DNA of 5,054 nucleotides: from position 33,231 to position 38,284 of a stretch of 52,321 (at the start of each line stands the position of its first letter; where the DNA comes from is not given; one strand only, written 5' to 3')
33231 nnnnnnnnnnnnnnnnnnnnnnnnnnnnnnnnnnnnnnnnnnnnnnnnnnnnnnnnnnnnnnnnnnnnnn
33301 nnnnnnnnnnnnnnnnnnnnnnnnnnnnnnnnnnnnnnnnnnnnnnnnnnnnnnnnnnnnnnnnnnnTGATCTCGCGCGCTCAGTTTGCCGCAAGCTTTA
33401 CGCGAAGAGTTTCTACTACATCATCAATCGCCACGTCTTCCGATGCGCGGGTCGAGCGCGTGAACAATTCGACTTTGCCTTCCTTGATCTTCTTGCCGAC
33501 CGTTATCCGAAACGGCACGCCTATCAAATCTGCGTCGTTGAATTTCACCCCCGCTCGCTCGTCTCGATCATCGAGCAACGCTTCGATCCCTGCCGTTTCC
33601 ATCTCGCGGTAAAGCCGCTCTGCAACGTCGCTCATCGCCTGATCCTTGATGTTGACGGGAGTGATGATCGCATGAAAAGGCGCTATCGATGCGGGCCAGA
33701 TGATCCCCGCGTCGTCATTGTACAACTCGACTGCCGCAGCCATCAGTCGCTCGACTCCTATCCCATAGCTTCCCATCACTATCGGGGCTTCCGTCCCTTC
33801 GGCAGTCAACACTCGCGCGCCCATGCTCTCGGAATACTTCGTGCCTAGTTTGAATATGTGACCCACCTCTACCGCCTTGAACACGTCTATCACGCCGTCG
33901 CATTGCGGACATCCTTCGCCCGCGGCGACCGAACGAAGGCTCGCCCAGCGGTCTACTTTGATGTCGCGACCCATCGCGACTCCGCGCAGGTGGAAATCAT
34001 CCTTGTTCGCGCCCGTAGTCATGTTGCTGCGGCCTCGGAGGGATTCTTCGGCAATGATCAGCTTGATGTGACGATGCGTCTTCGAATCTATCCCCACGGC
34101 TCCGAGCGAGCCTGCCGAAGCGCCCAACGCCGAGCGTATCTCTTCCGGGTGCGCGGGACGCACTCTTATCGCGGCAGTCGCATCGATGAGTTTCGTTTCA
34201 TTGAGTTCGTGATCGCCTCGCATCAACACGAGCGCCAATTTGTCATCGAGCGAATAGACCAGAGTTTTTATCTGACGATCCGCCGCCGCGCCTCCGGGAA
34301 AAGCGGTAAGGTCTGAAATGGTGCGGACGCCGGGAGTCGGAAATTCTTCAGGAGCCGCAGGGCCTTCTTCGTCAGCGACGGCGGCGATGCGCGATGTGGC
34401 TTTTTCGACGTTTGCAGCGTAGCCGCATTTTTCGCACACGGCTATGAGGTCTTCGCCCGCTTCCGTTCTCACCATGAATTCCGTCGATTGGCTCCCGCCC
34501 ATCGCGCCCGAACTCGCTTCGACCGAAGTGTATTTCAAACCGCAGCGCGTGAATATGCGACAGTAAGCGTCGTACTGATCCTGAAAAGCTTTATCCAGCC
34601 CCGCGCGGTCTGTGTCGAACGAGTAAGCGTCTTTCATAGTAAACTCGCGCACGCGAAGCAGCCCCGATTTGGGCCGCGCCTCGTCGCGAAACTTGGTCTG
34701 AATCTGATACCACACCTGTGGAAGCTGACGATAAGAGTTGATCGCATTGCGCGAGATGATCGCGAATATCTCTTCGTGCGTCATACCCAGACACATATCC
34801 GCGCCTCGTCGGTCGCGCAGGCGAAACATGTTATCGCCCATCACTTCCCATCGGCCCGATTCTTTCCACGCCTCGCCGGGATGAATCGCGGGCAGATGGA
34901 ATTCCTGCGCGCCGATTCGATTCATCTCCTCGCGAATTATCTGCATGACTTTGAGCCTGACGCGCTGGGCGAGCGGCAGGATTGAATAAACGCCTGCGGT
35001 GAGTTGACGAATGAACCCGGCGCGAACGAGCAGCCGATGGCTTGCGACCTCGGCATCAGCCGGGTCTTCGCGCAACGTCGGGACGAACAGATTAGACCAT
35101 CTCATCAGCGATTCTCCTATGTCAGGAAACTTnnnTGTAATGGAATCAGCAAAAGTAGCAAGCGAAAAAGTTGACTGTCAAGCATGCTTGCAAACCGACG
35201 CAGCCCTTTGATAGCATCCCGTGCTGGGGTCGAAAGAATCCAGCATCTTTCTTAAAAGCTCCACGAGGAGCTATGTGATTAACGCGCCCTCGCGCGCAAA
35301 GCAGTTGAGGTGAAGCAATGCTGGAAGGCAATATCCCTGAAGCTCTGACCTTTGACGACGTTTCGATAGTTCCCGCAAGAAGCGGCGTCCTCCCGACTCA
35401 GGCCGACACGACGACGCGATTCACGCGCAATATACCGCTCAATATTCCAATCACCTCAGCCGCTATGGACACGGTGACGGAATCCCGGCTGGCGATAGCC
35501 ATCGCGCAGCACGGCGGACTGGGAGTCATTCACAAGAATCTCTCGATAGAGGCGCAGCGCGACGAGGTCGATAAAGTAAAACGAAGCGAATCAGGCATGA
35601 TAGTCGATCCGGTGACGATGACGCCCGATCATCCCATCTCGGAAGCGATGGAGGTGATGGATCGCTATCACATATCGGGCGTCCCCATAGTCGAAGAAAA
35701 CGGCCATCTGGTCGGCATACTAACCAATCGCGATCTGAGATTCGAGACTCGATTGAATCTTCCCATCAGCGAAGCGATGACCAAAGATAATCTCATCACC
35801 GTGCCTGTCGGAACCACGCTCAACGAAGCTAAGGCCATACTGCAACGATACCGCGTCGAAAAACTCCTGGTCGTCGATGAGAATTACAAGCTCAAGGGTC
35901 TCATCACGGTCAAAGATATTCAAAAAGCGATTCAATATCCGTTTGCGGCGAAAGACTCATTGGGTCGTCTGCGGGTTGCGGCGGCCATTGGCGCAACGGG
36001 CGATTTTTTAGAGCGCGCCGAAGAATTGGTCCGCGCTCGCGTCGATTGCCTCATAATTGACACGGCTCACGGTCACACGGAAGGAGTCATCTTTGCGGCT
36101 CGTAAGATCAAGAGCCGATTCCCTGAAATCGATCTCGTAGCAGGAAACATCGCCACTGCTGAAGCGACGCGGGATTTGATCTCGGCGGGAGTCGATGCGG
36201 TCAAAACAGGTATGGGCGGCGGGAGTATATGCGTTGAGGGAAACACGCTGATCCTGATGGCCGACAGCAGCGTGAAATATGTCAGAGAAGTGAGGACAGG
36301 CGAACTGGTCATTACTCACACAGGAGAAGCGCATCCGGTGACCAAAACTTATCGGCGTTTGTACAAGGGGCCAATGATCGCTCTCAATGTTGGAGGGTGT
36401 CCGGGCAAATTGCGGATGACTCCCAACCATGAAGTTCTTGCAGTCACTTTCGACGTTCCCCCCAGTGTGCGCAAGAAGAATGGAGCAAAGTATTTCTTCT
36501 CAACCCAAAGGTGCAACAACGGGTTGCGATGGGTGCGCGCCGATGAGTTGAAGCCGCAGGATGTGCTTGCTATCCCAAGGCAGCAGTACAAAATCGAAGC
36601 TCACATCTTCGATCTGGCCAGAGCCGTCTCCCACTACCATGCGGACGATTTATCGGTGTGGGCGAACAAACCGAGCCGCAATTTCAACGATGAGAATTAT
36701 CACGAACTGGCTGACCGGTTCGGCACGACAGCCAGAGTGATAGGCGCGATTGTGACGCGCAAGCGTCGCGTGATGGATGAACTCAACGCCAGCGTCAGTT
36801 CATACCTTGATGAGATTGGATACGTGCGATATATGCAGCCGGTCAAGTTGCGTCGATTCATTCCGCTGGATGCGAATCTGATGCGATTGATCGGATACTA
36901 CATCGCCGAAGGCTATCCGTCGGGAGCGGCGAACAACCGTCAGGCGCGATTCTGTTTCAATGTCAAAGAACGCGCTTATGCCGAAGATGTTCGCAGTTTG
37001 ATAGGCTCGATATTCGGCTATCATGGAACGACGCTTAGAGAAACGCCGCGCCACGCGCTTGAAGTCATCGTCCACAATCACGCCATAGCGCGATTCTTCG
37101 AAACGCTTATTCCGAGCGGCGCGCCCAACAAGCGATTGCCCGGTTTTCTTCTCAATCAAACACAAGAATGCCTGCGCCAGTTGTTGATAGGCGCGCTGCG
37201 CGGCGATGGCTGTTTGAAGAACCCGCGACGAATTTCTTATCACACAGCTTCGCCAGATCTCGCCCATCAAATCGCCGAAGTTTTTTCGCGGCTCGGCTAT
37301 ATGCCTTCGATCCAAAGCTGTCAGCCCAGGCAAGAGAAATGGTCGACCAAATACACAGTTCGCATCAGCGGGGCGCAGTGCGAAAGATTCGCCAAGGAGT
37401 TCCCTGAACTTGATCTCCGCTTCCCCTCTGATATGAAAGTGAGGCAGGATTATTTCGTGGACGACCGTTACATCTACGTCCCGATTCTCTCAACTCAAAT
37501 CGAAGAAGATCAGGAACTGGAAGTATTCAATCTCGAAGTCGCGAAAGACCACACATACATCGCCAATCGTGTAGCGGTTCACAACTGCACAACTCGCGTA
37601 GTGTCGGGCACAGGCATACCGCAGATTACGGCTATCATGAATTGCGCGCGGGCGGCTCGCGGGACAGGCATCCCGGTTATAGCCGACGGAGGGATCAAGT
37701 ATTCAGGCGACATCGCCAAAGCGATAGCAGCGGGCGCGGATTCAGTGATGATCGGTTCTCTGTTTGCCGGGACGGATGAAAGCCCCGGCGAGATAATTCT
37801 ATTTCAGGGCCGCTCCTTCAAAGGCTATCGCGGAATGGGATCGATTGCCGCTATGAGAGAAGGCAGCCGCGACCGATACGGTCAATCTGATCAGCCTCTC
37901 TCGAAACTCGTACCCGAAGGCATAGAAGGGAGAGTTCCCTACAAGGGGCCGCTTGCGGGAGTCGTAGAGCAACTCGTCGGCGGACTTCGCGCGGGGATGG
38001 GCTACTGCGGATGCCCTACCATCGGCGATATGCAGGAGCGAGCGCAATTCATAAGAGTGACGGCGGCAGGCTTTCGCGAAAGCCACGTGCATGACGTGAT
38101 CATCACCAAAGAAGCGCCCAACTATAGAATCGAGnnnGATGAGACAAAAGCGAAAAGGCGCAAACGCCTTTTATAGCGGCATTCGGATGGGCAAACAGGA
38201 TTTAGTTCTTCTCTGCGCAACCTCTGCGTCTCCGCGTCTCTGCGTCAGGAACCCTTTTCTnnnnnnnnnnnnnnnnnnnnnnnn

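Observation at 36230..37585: Full-length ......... intein inserted at the catalytic cysteine of IMP dehydrogenase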

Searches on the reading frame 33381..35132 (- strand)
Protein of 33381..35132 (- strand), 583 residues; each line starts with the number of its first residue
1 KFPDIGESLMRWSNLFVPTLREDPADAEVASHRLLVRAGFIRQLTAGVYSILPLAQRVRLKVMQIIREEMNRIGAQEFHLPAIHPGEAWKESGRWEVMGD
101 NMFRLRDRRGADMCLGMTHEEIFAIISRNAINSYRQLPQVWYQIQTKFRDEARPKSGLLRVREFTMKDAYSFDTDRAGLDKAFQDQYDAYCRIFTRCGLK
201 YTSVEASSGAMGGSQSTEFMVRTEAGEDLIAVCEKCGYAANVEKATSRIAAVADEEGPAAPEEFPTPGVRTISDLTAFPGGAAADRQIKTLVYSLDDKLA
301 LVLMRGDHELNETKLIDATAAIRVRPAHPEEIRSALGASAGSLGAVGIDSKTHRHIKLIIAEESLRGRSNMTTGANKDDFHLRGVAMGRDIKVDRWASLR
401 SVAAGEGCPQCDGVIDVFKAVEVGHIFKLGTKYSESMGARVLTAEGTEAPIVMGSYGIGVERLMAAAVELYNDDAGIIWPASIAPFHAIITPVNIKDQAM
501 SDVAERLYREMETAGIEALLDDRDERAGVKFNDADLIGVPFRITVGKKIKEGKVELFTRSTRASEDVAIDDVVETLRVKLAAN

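Call 33: search_protein_families(library=pfam, proteins=[window:33381-35132:-], max_evalue=0.00001)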
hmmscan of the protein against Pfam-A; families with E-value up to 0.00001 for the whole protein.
window:33381-35132:- (583 aa): 3 families
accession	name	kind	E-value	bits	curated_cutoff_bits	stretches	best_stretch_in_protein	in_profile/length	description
PF00587.30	tRNA-synt_2b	-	2.1e-31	109.8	29.3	1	103-470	1-178/179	tRNA synthetase class II core domain (G, H, P, S and T)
PF03129.25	HGTP_anticodon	-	3.7e-22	78.7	21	1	488-577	2-92/94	Anticodon binding domain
PF04073.20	tRNA_edit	-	3.4e-18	66.4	25.5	1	266-384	1-115/123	Aminoacyl-tRNA editing domain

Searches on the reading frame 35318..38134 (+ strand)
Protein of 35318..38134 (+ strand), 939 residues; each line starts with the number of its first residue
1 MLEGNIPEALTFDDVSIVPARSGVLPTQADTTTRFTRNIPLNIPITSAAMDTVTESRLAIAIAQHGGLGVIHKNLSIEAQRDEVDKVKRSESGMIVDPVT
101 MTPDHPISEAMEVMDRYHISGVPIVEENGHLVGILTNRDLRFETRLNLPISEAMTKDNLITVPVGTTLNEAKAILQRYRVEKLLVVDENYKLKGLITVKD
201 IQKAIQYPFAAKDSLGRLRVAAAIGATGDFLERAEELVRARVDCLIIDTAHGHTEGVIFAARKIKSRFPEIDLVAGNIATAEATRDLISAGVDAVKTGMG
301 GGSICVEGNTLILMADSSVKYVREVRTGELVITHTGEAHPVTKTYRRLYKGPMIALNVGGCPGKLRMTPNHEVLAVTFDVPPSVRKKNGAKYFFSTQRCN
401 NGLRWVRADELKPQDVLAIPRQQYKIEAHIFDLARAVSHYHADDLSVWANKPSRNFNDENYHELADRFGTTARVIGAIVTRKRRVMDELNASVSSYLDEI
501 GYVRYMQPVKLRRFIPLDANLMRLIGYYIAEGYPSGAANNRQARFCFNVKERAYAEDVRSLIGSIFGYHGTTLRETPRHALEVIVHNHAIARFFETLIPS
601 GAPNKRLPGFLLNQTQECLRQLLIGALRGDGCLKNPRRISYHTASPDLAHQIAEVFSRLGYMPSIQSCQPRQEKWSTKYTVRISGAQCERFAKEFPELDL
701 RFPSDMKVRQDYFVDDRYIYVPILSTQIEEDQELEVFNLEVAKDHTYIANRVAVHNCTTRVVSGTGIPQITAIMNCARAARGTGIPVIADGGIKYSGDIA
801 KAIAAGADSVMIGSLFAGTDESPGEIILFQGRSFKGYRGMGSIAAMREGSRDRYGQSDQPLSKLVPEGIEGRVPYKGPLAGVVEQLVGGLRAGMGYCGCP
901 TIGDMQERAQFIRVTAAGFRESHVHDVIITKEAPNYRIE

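Call 4: search_protein_families(library=pfam, proteins=[window:35318-38134:+], max_evalue=0.1)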
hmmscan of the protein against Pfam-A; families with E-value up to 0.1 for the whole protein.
window:35318-38134:+ (939 aa): 13 families
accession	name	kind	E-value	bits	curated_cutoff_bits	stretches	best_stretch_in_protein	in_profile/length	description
PF00478.31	IMPDH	-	1e-149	498.7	25.6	2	757-925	180-345/345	IMP dehydrogenase / GMP reductase domain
PF00571.33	CBS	-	1.2e-24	86.9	24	2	94-141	5-52/57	CBS domain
PF14528.11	LAGLIDADG_3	-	1e-14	55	22.5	2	617-694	1-80/82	LAGLIDADG-like domain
PF03060.21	NMO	-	7.8e-11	42.4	28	2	778-824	189-233/331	Nitronate monooxygenase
PF01070.24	FMN_dh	-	2.4e-07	30.6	24.9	1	766-816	256-305/350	FMN-dependent dehydrogenase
PF14890.11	Intein_splicing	-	8.2e-07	29.4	35.8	1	394-756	70-155/155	Intein splicing domain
PF01645.23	Glu_synthase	-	9.8e-05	22.1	20.4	1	760-814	247-305/369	Conserved region in glutamate synthase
PF14623.11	Vint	-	0.002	18.4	27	1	305-373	2-64/166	Hint-domain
PF00977.27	His_biosynth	-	0.0028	17.6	23.6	1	778-815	67-104/228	Histidine biosynthesis protein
PF05690.20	ThiG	-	0.0036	17.1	23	1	757-820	151-211/247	Thiazole biosynthesis protein ThiG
PF01180.27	DHO_dh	-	0.0099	15.5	27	1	759-816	214-272/291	Dihydroorotate dehydrogenase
PF05203.21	Hom_end_hint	-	0.023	15.1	32.1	1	305-346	1-42/228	Hom_end-associated Hint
PF04131.20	NanE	-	0.072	12.7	27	0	782-815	142-175/192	Putative N-acetylmannosamine-6-phosphate epimerase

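Call 5: search_protein_families(library=ncbifam, proteins=[window:35318-38134:+], max_evalue=0.1)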
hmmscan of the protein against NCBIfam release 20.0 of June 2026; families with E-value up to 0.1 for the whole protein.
window:35318-38134:+ (939 aa): 63 families (the best 25 are shown)
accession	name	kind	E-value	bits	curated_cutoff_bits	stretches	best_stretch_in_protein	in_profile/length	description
TIGR01302.1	IMP_dehydrog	equivalog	2.7e-174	580.3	481.5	2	9-306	1-301/450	IMP dehydrogenase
NF005311.0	PRK06843.1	equivalog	5.5e-126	420.8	779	3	756-928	228-401/404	inosine 5-monophosphate dehydrogenase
NF005869.0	PRK07807.1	equivalog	4.1e-89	299.8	549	2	7-306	10-304/479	GuaB1 family IMP dehydrogenase-related protein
NF052358.1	GMPRedGuaB1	equivalog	1.3e-87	295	675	2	7-306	10-304/479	GMP reductase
NF005493.0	PRK07107.1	equivalog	1.6e-81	274.4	585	2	37-307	46-321/502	IMP dehydrogenase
TIGR01303.1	IMP_DH_rel_1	equivalog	2.7e-81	273.9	562.75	2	8-306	10-302/475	GuaB1 family IMP dehydrogenase-related protein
NF003470.0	PRK05096.1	equivalog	2.8e-53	181.3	397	3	757-916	186-338/347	GMP reductase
TIGR01305.1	GMP_reduct_1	equivalog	8.5e-52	176.3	492.15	3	756-916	184-337/343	GMP reductase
NF003966.0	PRK05458.1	equivalog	1.5e-45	155.9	344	3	755-907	174-311/327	GMP reductase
TIGR01306.1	GMP_reduct_2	equivalog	1.7e-40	139.5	465.65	3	756-842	171-256/321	GMP reductase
TIGR01304.1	IMP_DH_rel_2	equivalog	1.4e-23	83.7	342.1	2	755-829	218-299/365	GuaB3 family IMP dehydrogenase-related protein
TIGR01186.1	proV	subfamily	3.6e-10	39.5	326.6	2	84-204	238-356/363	betaine/proline/choline family ABC transporter ATP-binding protein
TIGR03151.1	enACPred_II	equivalog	4.3e-10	39.4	453.1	2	33-90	2-60/307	enoyl-[acyl-carrier-protein] reductase FabK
NF011303.0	PRK14715.1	equivalog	2.2e-09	35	1585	1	508-653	1108-1249/1627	DNA-directed DNA polymerase II large subunit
TIGR00393.1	kpsF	subfamily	3.1e-09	36.8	203.7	2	88-135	220-267/268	KpsF/GutQ family sugar-phosphate isomerase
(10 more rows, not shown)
